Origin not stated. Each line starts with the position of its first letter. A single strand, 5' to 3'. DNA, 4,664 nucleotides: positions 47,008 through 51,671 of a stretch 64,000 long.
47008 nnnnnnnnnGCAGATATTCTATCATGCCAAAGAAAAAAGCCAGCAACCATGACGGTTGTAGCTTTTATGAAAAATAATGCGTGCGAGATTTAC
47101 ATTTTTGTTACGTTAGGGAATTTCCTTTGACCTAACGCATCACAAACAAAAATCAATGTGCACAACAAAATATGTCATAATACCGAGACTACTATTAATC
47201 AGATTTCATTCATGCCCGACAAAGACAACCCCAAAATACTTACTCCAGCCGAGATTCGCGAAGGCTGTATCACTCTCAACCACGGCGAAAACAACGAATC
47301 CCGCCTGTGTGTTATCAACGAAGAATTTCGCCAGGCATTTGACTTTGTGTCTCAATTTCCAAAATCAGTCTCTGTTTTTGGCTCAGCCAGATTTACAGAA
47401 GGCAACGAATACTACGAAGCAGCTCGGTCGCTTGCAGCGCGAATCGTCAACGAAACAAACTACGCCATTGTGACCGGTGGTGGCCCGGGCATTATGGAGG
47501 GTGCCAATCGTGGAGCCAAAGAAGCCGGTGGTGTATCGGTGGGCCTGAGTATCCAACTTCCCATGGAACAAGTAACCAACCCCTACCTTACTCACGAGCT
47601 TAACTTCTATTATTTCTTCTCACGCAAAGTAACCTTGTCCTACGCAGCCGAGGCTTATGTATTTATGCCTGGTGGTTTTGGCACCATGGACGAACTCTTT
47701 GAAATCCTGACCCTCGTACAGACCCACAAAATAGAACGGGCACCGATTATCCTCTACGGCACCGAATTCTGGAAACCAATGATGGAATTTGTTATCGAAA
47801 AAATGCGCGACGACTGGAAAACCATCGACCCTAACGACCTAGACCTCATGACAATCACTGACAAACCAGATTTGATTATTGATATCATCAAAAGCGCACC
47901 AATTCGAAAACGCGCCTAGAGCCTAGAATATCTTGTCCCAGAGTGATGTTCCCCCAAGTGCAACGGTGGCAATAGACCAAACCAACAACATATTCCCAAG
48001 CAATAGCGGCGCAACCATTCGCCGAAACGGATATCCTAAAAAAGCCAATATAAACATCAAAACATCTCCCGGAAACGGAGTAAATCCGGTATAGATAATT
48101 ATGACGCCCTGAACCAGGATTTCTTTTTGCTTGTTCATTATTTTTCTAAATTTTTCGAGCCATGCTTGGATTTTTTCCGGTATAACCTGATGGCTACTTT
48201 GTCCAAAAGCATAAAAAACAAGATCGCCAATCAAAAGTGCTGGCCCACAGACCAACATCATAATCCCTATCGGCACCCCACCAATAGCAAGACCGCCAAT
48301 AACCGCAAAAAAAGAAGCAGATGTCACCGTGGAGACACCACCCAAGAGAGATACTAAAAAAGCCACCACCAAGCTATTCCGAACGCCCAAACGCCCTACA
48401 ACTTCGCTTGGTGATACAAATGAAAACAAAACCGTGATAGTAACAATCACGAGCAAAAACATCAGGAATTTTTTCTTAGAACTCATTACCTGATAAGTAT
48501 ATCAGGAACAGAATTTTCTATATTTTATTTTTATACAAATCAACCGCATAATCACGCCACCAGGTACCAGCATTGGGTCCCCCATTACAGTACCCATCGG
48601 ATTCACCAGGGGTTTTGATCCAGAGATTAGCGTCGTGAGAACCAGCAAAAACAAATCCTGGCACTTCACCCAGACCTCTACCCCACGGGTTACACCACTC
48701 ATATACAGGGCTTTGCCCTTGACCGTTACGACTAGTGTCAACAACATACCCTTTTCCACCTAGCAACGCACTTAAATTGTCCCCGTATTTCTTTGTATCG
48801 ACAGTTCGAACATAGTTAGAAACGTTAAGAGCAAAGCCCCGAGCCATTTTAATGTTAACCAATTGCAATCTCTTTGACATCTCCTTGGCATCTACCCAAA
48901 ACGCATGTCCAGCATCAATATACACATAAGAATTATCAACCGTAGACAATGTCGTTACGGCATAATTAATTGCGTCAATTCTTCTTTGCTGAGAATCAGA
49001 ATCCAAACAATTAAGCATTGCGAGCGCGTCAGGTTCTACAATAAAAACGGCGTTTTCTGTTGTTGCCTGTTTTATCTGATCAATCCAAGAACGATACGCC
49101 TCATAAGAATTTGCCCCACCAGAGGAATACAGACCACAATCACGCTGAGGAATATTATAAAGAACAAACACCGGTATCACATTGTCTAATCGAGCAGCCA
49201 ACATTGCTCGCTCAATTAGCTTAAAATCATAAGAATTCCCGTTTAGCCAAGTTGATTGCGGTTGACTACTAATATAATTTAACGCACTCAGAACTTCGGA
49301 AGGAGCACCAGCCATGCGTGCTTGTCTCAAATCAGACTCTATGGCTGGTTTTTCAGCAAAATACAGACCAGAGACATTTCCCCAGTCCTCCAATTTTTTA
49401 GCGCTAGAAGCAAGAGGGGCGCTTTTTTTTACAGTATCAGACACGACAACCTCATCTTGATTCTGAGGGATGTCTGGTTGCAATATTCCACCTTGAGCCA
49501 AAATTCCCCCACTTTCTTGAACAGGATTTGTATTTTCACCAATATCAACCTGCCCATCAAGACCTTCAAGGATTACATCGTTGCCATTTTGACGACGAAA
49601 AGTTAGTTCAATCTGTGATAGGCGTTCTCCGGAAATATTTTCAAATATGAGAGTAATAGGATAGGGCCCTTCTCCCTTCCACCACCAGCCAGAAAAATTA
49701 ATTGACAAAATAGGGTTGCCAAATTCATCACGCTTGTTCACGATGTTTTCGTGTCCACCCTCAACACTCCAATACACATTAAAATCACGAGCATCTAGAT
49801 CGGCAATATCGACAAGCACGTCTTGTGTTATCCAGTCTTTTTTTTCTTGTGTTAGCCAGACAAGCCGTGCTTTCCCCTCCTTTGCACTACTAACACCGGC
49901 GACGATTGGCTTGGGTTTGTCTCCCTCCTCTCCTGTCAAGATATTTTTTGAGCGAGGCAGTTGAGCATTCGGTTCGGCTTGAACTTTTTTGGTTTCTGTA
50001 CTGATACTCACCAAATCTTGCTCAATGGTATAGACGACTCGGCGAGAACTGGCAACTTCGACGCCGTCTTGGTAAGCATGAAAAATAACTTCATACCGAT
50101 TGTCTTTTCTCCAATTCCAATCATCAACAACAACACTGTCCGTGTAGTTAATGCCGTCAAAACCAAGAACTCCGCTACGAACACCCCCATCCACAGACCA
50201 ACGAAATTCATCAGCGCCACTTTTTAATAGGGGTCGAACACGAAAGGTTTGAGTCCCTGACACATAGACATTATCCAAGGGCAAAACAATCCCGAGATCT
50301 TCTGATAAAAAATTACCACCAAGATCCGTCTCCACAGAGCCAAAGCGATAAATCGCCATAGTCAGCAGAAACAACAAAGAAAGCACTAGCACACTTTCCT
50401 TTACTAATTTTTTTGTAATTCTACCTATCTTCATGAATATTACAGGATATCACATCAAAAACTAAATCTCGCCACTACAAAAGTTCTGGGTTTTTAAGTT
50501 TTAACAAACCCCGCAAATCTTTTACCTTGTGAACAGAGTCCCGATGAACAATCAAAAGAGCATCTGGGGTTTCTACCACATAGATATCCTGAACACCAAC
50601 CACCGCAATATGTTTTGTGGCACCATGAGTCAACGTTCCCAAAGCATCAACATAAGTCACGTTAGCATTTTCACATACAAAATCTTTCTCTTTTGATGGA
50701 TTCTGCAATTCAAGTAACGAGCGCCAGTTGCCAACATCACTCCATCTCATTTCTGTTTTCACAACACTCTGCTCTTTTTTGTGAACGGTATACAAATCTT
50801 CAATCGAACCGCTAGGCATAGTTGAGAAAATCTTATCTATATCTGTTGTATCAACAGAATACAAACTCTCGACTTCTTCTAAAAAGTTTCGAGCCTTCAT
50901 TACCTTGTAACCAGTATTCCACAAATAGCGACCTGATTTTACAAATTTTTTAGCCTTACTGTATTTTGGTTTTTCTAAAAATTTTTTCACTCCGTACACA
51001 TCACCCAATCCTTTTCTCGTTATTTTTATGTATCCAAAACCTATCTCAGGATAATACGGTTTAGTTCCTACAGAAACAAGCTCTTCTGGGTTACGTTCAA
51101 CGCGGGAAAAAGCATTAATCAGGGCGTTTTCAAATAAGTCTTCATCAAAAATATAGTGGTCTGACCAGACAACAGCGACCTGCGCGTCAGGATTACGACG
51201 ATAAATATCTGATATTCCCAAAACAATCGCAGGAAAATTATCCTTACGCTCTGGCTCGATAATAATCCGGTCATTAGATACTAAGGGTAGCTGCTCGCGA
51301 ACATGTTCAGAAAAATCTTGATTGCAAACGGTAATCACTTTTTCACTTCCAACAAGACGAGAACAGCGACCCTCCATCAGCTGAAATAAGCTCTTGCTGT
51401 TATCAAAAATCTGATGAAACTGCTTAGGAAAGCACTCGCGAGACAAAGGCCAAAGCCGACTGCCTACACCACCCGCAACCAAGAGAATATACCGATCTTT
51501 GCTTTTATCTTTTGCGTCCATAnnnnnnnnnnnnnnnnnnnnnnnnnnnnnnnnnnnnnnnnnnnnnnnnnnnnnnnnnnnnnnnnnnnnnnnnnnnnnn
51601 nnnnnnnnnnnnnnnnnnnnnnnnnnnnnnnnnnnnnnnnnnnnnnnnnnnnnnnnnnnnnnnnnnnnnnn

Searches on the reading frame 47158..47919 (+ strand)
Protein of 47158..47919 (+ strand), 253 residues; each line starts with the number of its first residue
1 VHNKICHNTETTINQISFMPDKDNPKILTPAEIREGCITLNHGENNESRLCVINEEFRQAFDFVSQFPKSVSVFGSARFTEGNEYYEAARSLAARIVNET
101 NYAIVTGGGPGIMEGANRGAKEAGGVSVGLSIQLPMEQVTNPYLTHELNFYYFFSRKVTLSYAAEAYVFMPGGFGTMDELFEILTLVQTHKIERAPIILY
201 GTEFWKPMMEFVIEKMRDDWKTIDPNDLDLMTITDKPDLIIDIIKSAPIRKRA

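Call 49: search_protein_families(library=pfam, proteins=[window:47158-47919:+])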
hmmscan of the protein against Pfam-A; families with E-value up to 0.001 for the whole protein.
window:47158-47919:+ (253 aa): 2 families
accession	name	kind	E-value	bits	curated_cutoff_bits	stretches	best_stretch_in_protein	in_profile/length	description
PF03641.19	Lysine_decarbox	-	2.4e-29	102.6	27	1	113-242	1-129/131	Possible lysine decarboxylase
PF18306.6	LDcluster4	-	1.8e-14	54.1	26.3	1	70-181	3-111/151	SLOG cluster4 family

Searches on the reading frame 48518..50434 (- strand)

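Call 49: search_protein_families(library=pfam, proteins=[window:48518-50434:-])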
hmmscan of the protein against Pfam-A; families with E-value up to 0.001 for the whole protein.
window:48518-50434:- (638 aa): 1 family
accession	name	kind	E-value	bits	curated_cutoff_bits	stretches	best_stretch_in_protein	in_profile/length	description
PF01341.22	Glyco_hydro_6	-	7.6e-54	184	27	1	383-619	16-300/305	Glycosyl hydrolases family 6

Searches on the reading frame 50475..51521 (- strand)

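Call 49: search_protein_families(library=pfam, proteins=[window:50475-51521:-])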
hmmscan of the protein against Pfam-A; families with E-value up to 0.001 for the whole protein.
window:50475-51521:- (348 aa): 2 families
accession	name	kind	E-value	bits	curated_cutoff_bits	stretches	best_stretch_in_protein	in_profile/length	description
PF00483.29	NTP_transferase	-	3.6e-34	118.9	21.2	1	13-274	3-240/245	Nucleotidyl transferase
PF22640.1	ManC_GMP_beta-helix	-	4.6e-11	42.9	27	1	287-335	2-50/55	MannoseP isomerase/GMP-like beta-helix domain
